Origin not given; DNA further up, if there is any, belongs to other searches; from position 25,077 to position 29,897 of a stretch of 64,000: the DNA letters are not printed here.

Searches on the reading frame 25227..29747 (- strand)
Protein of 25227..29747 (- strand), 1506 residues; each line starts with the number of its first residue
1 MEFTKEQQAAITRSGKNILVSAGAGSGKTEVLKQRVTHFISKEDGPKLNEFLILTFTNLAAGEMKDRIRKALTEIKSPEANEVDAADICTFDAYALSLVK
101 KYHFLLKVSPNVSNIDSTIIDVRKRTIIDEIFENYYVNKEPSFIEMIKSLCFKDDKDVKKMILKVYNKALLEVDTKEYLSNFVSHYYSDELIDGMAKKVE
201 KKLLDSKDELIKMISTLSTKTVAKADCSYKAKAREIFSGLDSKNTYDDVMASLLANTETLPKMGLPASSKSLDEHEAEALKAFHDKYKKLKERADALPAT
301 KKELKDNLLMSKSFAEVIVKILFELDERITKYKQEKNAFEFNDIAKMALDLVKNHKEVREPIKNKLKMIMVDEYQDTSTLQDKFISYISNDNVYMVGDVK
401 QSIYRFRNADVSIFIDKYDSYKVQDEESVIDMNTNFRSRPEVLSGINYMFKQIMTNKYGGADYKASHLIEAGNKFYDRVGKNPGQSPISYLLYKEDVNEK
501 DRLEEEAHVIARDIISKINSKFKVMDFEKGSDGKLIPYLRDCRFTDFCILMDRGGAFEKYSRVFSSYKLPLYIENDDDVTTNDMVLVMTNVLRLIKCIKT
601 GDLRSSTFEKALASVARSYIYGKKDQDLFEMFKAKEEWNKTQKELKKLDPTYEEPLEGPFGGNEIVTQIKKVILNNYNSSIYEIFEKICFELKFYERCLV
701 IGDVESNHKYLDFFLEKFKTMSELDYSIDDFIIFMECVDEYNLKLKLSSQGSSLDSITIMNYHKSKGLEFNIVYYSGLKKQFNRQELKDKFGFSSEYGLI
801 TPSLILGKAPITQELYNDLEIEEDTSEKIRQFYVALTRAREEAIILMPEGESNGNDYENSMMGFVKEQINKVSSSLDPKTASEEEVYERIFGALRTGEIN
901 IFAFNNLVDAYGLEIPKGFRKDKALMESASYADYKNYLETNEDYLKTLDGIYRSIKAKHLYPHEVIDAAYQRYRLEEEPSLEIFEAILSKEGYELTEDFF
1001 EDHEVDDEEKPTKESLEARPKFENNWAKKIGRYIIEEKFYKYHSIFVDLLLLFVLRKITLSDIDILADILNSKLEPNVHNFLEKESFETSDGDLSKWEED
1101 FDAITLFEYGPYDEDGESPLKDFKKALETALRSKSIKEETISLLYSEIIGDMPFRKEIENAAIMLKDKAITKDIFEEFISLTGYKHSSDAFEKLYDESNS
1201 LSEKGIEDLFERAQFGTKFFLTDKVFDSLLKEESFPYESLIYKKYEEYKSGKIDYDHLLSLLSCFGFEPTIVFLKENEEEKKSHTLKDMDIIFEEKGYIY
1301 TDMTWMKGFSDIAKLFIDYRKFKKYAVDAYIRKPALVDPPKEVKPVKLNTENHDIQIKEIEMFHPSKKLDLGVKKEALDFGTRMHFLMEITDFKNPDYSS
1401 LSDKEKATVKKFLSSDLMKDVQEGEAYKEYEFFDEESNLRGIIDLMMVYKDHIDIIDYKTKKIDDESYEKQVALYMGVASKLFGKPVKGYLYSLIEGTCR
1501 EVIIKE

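Call 45: search_protein_families(library=pfam, proteins=[window:25227-29747:-])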
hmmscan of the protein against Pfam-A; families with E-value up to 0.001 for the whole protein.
window:25227-29747:- (1506 aa): 7 families
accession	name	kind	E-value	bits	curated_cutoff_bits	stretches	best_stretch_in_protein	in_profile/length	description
PF00580.27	UvrD-helicase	-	5.9e-52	177.4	23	1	4-421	2-270/271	UvrD/REP helicase N-terminal domain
PF13245.12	AAA_19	-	2.2e-18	67.2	25.1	1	7-407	1-134/134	AAA domain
PF13361.12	UvrD_C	-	8.2e-11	42.3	25.6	1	706-845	236-345/350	UvrD-like helicase C-terminal domain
PF01443.25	Viral_helicase1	-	4.8e-07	30.3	21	0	349-412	41-107/228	Viral superfamily 1 RNA helicase core domain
PF13538.12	UvrD_C_2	-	7.6e-06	26.1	27.4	0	826-845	32-51/52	UvrD-like helicase C-terminal domain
PF12705.13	PDDEXK_1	-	2e-05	25.1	22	1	1401-1486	85-176/247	PD-(D/E)XK nuclease superfamily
PF13604.12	AAA_30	-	0.00026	21.2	27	0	5-68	4-66/191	AAA domain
